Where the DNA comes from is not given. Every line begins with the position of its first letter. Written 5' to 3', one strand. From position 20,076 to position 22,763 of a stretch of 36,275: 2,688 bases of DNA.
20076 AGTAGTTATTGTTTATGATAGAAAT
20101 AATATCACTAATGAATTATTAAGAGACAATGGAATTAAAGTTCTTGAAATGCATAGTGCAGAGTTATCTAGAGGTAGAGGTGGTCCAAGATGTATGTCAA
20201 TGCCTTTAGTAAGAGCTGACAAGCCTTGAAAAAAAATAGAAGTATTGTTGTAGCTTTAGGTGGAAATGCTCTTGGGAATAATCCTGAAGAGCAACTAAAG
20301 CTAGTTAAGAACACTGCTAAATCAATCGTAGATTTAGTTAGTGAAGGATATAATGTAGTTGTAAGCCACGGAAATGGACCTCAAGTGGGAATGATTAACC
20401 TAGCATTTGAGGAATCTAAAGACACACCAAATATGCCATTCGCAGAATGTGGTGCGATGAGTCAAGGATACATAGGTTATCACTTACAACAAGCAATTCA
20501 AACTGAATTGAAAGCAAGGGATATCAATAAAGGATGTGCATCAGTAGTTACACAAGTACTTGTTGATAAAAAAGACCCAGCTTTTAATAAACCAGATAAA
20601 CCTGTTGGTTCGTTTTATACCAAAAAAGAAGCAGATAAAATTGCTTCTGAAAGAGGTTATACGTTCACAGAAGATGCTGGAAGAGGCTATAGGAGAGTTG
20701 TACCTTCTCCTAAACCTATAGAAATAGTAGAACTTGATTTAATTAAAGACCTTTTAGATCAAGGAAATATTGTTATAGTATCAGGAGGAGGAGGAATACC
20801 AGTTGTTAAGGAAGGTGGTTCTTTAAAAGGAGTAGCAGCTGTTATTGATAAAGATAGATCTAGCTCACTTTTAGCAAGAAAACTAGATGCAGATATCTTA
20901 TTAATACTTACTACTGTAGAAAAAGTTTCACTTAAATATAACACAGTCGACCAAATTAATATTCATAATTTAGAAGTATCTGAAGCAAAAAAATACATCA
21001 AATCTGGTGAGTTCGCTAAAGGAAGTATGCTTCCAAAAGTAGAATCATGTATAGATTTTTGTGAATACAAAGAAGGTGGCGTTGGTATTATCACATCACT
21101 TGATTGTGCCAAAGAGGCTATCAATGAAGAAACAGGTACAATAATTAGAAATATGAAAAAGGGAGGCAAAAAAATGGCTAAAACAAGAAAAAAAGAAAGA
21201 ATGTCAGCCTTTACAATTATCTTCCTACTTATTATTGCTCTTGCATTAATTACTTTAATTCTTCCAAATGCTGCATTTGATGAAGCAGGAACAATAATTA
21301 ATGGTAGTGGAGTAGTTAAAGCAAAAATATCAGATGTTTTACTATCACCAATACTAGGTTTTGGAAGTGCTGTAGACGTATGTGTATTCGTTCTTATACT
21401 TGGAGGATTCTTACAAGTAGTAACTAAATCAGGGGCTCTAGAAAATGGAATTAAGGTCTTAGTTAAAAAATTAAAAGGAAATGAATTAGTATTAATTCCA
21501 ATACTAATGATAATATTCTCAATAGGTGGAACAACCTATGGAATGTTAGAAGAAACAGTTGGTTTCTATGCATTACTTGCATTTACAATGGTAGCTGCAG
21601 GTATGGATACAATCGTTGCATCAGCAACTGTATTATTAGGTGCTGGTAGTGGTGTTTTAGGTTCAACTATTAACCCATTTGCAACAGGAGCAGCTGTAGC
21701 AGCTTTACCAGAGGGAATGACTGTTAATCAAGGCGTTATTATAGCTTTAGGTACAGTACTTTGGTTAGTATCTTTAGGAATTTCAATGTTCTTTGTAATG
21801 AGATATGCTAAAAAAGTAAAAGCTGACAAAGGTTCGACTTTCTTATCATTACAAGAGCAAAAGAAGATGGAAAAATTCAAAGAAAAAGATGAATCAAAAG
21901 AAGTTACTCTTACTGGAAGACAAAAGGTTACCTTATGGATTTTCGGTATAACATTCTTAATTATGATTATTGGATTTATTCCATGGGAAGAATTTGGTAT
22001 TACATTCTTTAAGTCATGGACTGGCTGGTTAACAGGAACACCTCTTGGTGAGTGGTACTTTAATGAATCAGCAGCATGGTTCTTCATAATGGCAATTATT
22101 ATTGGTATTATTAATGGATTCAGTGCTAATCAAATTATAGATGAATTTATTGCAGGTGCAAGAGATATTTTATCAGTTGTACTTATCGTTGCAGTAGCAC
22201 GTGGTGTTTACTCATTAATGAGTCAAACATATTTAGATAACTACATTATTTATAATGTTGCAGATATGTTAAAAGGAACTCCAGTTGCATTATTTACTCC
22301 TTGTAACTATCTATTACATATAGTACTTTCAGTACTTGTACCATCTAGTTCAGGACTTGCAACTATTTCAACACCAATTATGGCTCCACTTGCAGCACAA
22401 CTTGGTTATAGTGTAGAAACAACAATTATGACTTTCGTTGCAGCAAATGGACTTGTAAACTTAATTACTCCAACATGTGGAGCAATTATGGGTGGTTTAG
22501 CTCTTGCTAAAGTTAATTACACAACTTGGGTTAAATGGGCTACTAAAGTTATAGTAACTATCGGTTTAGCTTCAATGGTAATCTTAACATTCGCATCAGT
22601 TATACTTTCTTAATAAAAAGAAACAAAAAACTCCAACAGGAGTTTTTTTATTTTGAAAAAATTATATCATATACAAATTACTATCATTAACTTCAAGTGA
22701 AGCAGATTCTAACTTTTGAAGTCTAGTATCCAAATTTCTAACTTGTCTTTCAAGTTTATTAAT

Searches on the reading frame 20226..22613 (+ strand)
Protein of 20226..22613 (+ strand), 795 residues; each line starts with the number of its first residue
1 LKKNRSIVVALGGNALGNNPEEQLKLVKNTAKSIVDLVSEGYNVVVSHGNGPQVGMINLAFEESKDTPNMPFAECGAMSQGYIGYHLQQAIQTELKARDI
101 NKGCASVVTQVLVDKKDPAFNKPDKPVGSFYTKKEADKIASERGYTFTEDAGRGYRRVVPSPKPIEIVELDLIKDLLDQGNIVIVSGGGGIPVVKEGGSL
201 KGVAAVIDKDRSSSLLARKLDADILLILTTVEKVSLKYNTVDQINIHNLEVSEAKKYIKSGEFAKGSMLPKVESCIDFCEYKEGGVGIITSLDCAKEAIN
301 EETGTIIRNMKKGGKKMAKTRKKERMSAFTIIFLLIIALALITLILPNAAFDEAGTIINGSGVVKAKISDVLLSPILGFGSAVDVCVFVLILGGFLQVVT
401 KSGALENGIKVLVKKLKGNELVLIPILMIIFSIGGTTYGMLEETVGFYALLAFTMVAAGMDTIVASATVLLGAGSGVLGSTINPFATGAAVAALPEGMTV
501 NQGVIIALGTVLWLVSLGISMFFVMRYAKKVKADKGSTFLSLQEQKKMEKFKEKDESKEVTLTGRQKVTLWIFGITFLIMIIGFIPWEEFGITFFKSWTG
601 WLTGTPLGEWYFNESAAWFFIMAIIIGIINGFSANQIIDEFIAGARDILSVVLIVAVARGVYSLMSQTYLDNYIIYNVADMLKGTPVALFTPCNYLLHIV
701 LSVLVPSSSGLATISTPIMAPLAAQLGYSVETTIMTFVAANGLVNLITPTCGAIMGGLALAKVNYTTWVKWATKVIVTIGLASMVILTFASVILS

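Call 46: search_protein_families(library=pfam, proteins=[window:20226-22613:+], max_evalue=0.001)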
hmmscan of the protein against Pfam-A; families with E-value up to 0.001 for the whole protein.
window:20226-22613:+ (795 aa): 3 families
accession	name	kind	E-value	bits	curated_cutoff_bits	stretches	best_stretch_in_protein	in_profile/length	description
PF03606.21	DcuC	-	1.3e-81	274.9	23.1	1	327-787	3-456/461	C4-dicarboxylate anaerobic carrier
PF00696.33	AA_kinase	-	2.3e-29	103.2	24.9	1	7-280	3-224/234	Amino acid kinase family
PF03806.19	ABG_transport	-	8.3e-06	24.8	27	1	551-754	238-446/502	AbgT putative transporter family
